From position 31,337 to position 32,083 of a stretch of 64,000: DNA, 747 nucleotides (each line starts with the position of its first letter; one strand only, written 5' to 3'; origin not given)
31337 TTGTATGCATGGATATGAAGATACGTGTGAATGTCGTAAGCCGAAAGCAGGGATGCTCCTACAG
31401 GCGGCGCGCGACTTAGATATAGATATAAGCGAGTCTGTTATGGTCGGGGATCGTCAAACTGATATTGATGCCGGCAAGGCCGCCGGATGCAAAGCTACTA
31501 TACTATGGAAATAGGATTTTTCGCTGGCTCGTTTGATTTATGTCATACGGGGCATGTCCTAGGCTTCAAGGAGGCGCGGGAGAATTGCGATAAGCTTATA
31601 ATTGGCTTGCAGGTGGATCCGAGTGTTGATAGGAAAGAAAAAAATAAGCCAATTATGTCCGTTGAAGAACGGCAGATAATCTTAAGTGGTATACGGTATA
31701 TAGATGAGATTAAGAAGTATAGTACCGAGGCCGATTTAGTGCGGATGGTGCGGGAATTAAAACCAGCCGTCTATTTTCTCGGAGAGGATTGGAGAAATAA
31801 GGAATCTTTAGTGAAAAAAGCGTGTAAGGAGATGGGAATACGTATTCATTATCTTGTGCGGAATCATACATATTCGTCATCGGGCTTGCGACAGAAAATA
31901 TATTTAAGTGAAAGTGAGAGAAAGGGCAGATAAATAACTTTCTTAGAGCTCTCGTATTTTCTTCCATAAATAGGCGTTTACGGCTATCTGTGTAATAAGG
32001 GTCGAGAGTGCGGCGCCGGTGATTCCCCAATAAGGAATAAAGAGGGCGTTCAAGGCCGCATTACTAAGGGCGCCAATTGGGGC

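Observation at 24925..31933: Partial nucleotide-heptose pathway with duplicated kinases and no isomerase in the window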

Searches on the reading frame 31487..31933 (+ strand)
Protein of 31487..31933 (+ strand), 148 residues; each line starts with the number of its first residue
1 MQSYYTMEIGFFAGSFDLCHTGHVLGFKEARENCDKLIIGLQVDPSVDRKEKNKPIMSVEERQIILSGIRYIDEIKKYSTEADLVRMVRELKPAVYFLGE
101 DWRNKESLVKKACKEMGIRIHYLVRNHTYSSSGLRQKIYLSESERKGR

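Call 3: search_protein_families(library=pfam, proteins=[window:31487-31933:+], max_evalue=0.01)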
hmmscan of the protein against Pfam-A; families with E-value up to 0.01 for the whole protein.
window:31487-31933:+ (148 aa): 1 family
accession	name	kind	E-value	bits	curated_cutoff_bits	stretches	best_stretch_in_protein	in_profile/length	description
PF01467.32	CTP_transf_like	-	2.1e-14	54.3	21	1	11-136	1-132/133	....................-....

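Call 4: search_protein_families(library=ncbifam, proteins=[window:31487-31933:+], max_evalue=0.01)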
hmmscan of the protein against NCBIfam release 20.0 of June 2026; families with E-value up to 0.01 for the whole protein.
window:31487-31933:+ (148 aa): 14 families
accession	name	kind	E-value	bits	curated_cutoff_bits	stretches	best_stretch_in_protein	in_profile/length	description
TIGR02199.1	rfaE_dom_II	equivalog_domain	3.4e-23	82.1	181.5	1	8-138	12-142/144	D-glycero-beta-D-manno-heptose 1-phosphate adenylyltransferase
TIGR01518.1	g3p_cytidyltrns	equivalog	1.1e-16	61.1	165.4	1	13-137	4-124/125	glycerol-3-phosphate cytidylyltransferase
NF008454.0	PRK11316.1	equivalog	1.1e-16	60.5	521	1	10-138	343-471/475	bifunctional D-glycero-beta-D-manno-heptose-7-phosphate kinase/D-glycero-beta-D-manno-heptose 1-phosphate adenylyltransferase HldE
TIGR00125.1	cyt_tran_rel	domain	1.7e-13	50.5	27.7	1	9-74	1-64/65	adenylyltransferase/cytidyltransferase family protein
NF001985.0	PRK00777.1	subfamily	6.5e-06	26.3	104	1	13-78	10-71/157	pantetheine-phosphate adenylyltransferase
TIGR01510.1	coaD_prev_kdtB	equivalog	3e-05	24.1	103.3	1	10-91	2-78/155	pantetheine-phosphate adenylyltransferase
NF002243.0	PRK01153.1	subfamily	0.00011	21.8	127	1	10-140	3-138/175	nicotinamide-nucleotide adenylyltransferase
NF005518.0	PRK07143.1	equivalog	0.00091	18.7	232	1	11-67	19-77/281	hypothetical protein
NF005988.0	PRK08099.1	equivalog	0.0011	18.1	201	1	7-124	64-176/411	multifunctional transcriptional regulator/nicotinamide-nucleotide adenylyltransferase/ribosylnicotinamide kinase NadR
NF002250.0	PRK01170.1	subfamily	0.0056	16.2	489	1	12-67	5-58/322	bifunctional pantetheine-phosphate adenylyltransferase/NTP phosphatase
TIGR01527.1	arch_NMN_Atrans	equivalog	0.0064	16.1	181.2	0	10-69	2-59/167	nicotinamide-nucleotide adenylyltransferase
NF005519.0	PRK07152.1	equivalog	0.0065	15.4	315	1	7-39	1-35/361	nicotinate-nucleotide adenylyltransferase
NF000843.0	PRK00071.2-2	equivalog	0.0072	15.8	240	1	5-53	10-58/212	nicotinate-nucleotide adenylyltransferase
TIGR01526.1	nadR_NMN_Atrans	equivalog_domain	0.008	15.5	341.15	1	7-87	1-72/325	nicotinamide-nucleotide adenylyltransferase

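Call 41: search_solved_structures(query=window:31487-31933:+, max_evalue=0.01, show_alignments=2)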
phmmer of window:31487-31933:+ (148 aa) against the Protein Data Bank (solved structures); distinct sequences matched with E-value up to 0.01: 12.
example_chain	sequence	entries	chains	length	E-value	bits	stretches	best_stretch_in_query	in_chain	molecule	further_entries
3elb_A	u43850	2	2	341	1.6e-15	60.7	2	11-76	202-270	Ethanolamine-phosphate cytidylyltransferase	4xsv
1coz_A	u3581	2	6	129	2.2e-11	47.3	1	13-134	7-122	PROTEIN (GLYCEROL-3-PHOSPHATE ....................) | glycerol-3-phosphate cytidylyltransferase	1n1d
2b7l_A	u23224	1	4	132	6.7e-11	45.7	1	13-141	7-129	glycerol-3-phosphate cytidylyltransferase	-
3glv_A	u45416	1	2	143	5.6e-10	42.8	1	13-138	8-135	Lipopolysaccharide core biosynthesis protein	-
5x9q_A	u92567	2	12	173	8.3e-06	29.2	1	9-138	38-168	Putative cytidylyltransferase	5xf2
5x3d_A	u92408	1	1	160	0.00017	25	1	11-104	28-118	Phosphoenolpyruvate phosphomutase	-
9hsg_A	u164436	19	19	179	0.0046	20.3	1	11-75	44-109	choline-phosphate cytidylyltransferase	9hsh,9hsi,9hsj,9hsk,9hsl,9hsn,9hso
9hsm_A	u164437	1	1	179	0.0046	20.3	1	11-75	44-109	choline-phosphate cytidylyltransferase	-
4zcp_A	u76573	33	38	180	0.0046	20.3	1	11-75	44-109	Cholinephosphate cytidylyltransferase | Choline-phosphate cytidylyltransferase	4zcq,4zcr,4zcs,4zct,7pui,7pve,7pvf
3nd5_A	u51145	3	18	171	0.007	19.7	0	8-48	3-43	Phosphopantetheine adenylyltransferase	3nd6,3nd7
8zn2_A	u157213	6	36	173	0.0085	19.5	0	11-73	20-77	Phosphopantetheine adenylyltransferase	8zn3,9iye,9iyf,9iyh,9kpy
9iyg_A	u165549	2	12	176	0.0091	19.4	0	11-72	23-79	Phosphopantetheine adenylyltransferase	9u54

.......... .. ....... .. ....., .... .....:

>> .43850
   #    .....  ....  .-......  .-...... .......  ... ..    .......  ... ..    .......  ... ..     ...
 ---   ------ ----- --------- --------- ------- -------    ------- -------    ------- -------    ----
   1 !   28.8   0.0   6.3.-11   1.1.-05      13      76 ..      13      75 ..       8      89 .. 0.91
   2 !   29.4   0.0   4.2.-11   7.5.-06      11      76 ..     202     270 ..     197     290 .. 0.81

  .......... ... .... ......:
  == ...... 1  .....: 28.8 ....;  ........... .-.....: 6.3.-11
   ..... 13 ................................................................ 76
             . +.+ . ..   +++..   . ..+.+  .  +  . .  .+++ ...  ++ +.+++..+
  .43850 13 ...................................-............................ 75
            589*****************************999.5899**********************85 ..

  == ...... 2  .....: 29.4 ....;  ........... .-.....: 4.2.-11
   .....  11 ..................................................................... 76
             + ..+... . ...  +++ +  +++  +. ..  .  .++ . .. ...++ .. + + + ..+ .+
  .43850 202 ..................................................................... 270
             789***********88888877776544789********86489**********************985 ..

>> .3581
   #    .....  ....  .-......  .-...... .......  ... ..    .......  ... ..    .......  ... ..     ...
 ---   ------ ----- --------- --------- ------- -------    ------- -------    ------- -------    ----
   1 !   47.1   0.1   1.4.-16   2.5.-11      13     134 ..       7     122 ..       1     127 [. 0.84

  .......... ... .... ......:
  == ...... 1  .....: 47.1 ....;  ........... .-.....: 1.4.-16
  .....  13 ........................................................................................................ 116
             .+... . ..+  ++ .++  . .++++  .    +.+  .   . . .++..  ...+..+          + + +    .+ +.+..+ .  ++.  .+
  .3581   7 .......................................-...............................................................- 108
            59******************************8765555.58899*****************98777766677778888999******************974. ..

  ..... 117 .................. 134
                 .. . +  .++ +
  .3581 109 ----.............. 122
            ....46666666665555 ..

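Call 51: find_homologous_proteins(query=window:31487-31933:+, max_evalue=1e-8)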
Query window:31487-31933:+ (148 aa): 428 proteins with E <= 1e-8 among 434 candidates; the best 120 are listed.
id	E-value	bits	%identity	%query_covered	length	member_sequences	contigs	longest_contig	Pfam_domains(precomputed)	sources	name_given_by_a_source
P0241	4.0e-87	307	93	100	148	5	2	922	PF01467.33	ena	-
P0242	8.1e-68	245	77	94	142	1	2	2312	PF01467.33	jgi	jgi:glycerol-3-phosphate cytidylyltransferase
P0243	2.3e-67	243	74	95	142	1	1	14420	PF01467.33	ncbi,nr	ncbi:MAG: adenylyltransferase/cytidyltransferase family protein [bacterium]|nr:adenylyltransferase/c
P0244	4.9e-67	242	77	92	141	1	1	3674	PF01467.33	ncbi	-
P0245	1.6e-63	231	70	94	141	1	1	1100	PF01467.33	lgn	-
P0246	2.8e-62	227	71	94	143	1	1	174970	PF01467.33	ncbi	-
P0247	1.4e-58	215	69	93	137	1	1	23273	PF01467.33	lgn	-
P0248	7.2e-54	200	65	92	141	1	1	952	PF01467.33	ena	-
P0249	5.2e-53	197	62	96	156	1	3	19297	PF01467.33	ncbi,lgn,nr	ncbi:MAG: glycerol-3-phosphate cytidylyltransferase [Candidatus Pacebacteria bacterium]|nr:glycerol-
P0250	3.7e-50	188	76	76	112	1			PF01467.33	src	-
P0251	2.0e-46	176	64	87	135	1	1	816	PF01467.33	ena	-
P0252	3.0e-40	156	51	95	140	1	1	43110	PF01467.33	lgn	-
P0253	3.1e-38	149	50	95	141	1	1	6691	PF01467.33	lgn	-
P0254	4.2e-38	149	50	95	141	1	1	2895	PF01467.33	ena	-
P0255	5.8e-38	148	50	95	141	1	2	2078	PF01467.33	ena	-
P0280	4.6e-35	139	50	95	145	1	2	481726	PF01467.33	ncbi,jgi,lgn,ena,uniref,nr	ncbi:glycerol-3-phosphate cytidylyltransferase [Candidatus Kaiserbacteria bacterium CG10_big_fil_rev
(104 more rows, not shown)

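Call 52: find_encoding_contigs(protein=P0246, flank=8000, max_places=1)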
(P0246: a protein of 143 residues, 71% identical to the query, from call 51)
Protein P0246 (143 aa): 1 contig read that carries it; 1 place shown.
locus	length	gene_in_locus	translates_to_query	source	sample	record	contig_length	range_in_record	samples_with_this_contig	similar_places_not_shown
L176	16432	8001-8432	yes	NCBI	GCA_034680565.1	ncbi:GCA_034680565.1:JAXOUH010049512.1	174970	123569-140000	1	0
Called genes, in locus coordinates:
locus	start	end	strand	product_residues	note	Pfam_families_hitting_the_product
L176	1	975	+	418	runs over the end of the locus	PF08421:Methyltransf_13, PF13489:Methyltransf_23, PF13649:Methyltransf_25 (faint), PF08241:Methyltransf_11, PF08242:Methyltransf_12, PF08484:Methyltransf_14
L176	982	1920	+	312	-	PF01073:3Beta_HSD, PF01370:Epimerase, PF04321:RmlD_sub_bind, PF05368:NmrA (weak), PF13460:NAD_binding_10 (weak), PF16363:GDP_Man_Dehyd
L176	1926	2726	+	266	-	PF01370:Epimerase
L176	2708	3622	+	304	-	PF00535:Glycos_transf_2, PF13641:Glyco_tranf_2_3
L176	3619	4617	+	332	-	PF00288:GHMP_kinases_N, PF08544:GHMP_kinases_C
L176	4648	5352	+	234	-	PF00483:NTP_transferase, PF12804:NTP_transf_3 (weak)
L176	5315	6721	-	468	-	PF04932:Wzy_C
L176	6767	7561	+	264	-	PF00535:Glycos_transf_2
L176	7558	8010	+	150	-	PF00702:Hydrolase, PF08645:PNK3P, PF13419:HAD_2 (weak), PF13242:Hydrolase_like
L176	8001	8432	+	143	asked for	PF01467:CTP_transf_like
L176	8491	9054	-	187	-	PF13671:AAA_33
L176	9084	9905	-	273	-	PF00459:Inositol_P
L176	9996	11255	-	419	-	PF01943:Polysacc_synt, PF13440:Polysacc_synt_3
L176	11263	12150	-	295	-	PF01073:3Beta_HSD, PF01370:Epimerase, PF04321:RmlD_sub_bind, PF16363:GDP_Man_Dehyd, PF02719:Polysacc_synt_2, PF07993:NAD_binding_4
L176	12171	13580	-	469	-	PF01943:Polysacc_synt, PF13440:Polysacc_synt_3, PF03023:MurJ (weak)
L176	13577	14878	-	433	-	PF02397:Bac_transf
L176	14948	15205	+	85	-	PF00462:Glutaredoxin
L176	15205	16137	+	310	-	PF00890:FAD_binding_2 (faint), PF01134:GIDA (faint), PF03486:HI0933_like (faint), PF07992:Pyr_redox_2, PF12831:FAD_oxidored (weak), PF13738:Pyr_redox_3, PF00070:Pyr_redox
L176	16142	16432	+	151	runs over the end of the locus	-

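Call 53: find_encoding_contigs(protein=P0280, flank=8000, max_places=2)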
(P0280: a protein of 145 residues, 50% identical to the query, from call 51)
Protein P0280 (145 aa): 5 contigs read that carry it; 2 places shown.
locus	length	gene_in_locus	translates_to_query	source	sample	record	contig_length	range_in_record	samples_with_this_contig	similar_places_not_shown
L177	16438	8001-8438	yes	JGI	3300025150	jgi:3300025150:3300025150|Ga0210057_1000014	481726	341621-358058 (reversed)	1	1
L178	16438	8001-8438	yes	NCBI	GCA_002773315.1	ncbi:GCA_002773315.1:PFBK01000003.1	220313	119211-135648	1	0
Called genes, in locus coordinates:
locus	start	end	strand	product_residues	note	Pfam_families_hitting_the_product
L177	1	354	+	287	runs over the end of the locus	PF13507:GATase_5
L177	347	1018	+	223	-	PF00702:Hydrolase, PF12710:HAD, PF13419:HAD_2, PF13242:Hydrolase_like (weak)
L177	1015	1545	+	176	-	PF00731:AIRC, PF13685:Fe-ADH_2 (faint)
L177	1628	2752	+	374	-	PF00586:AIRS, PF02769:AIRS_C (weak)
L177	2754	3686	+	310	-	PF01259:SAICAR_synt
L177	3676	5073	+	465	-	PF00206:Lyase_1, PF08328:ASL_C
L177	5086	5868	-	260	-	PF01061:ABC2_membrane, PF12698:ABC2_membrane_3 (weak)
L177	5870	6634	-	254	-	PF02463:SMC_N (faint), PF00005:ABC_tran, PF13304:AAA_21 (faint)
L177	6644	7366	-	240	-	PF00702:Hydrolase (weak), PF08282:Hydrolase_3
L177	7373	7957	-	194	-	PF02142:MGS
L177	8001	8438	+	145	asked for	PF01467:CTP_transf_like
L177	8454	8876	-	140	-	PF08570:DUF1761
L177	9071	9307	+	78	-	PF04070:DUF378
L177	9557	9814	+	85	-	PF02201:SWIB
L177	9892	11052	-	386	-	PF02353:CMAS, PF13489:Methyltransf_23, PF13847:Methyltransf_31, PF08241:Methyltransf_11, PF08242:Methyltransf_12 (weak), PF13649:Methyltransf_25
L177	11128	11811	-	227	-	PF01255:Prenyltransf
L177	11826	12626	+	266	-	PF00696:AA_kinase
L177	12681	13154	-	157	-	PF00293:NUDIX (weak)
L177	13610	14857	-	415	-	-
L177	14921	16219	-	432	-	PF00083:Sugar_tr (faint), PF13347:MFS_2 (weak), PF07690:MFS_1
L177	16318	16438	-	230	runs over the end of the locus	PF02592:Vut_1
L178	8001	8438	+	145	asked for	PF01467:CTP_transf_like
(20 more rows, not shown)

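Call 62: find_related_loci(query=A3, collection=viral_contigs, flank=8000)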
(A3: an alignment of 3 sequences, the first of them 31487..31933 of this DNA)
Query A3 (148 aa) in viral_contigs; peptide patterns used: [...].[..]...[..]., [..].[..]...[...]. (x = any residue, [..] = any of these).
600 stretches matched a pattern (row limit reached: there are more); 582 encode a relative of the query (tblastn E <= 1e-3); the best 80 are kept; 80 distinct loci.
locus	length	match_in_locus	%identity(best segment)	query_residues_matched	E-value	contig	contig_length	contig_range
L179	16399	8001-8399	50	9-145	3e-43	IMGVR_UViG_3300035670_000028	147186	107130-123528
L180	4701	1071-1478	46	7-146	7e-43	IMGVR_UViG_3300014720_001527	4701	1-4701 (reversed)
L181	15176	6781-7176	52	7-138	5e-43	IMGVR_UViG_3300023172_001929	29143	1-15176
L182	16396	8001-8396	52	7-138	1e-42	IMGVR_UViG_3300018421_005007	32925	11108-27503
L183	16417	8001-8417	49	6-148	5e-42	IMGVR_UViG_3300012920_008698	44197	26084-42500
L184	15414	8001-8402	49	9-146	1e-41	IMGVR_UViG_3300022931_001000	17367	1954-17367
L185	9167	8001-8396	51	10-145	1e-40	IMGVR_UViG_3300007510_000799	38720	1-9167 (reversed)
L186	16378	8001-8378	50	10-138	3e-40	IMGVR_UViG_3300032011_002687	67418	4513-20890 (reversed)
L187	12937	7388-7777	49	4-138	3e-40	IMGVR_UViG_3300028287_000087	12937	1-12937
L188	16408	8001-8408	49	3-138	4e-40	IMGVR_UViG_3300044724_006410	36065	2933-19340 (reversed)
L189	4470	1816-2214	50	4-138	4e-40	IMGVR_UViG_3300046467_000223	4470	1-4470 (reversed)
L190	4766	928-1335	48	10-145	4e-40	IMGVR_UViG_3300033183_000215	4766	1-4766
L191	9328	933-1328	48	7-138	9e-40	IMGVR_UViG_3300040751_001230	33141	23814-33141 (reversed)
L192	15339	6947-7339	49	4-138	1e-39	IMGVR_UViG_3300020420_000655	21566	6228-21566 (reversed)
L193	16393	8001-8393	49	4-138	1e-39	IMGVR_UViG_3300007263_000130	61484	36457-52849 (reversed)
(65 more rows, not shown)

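Call 77: search_dna_similar(query=window:31487-31933:+, collection=phages, mode=protein, max_rows=12)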
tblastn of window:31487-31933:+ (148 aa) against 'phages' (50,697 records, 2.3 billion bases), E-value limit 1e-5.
Records with a match: 100; places in all: 101; records where one place covers at least 80% of the query: 92.
Best place of each record, by identity: <60% 100.
By first word of the organism name: Streptomyces 32; Synechococcus 26; Vibrio 8; Prochlorococcus 6; Bacteriophage 5; Marine 5; Arthrobacter 3; Listeria 3; Acinetobacter 2; Caulobacter 2; and 7 more.
By host as written in the record: - 14; Streptomyces lividans JI 1326 12; Streptomyces griseus ATCC 10137 11; Synechococcus sp. 9; Synechococcus sp. MW02 4; Synechococcus sp. WH8102 3; Synechococcus sp. WH8109 3; Listeria monocytogenes 3; and 28 more.
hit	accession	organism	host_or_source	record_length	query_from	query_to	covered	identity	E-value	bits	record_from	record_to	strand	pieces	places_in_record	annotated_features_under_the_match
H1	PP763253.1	Acinetobacter phage Ab1-TPeters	Acinetobacter baumannii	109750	9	147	94%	44.6%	3e-33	128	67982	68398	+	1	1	bifunctional heptose 7-phosphate kinase/heptose 1-phosphate ...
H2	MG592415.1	Vibrio phage 1.031.O._10N.261.46.F8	Vibrio lentus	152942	1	138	93%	44.7%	5e-28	113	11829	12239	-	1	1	cytidylyltransferase-like protein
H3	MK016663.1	Synechococcus phage S-H68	Synechococcus sp. LTWRED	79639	7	146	95%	44.0%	5e-32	124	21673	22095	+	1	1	glycerol-3-phosphate cytidylyltransferase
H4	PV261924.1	Synechococcus phage RN05-S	Synechococcus sp. MW02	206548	7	146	95%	44.0%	5e-32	124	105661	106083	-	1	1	cytidylyltransferase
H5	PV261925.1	Synechococcus phage RB11-B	Synechococcus sp. MW02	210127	7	146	95%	44.0%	5e-32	124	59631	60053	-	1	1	cytidylyltransferase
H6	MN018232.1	Synechococcus phage S-B43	Synechococcus sp. MW02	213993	7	146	95%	44.0%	5e-32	124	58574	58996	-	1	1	putative TagD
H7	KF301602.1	Caulobacter phage Cr30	Caulobacter crescentus CB15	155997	7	138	89%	45.9%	5e-29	116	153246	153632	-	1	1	TagD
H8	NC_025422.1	Caulobacter phage Cr30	Caulobacter crescentus CB15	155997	7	138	89%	45.9%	5e-29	116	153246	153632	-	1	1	bifunctional heptose 7-phosphate kinase/heptose 1-phosphate ...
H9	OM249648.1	Vibrio phage phiKT1024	Vibrio sp.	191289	7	138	89%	45.5%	3e-33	128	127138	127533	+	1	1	glycerol-3-phosphate cytidylyltransferase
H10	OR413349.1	Vibrio phage pv27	Vibrio parahaemolyticus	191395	7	138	89%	45.5%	3e-33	128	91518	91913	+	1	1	bifunctional heptose 7-phosphate kinase/heptose 1-phosphate ...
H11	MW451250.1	Vibrio phage phiTY18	Vibrio parahaemolyticus TY18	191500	7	138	89%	45.5%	3e-33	128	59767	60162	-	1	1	record has no annotation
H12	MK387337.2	Vibrio phage Va1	Vibrio alginolyticus NBRC 15630 = ATCC ...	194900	7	138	89%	45.5%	3e-33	128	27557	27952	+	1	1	glycerol-3-phosphate cytidylyltransferase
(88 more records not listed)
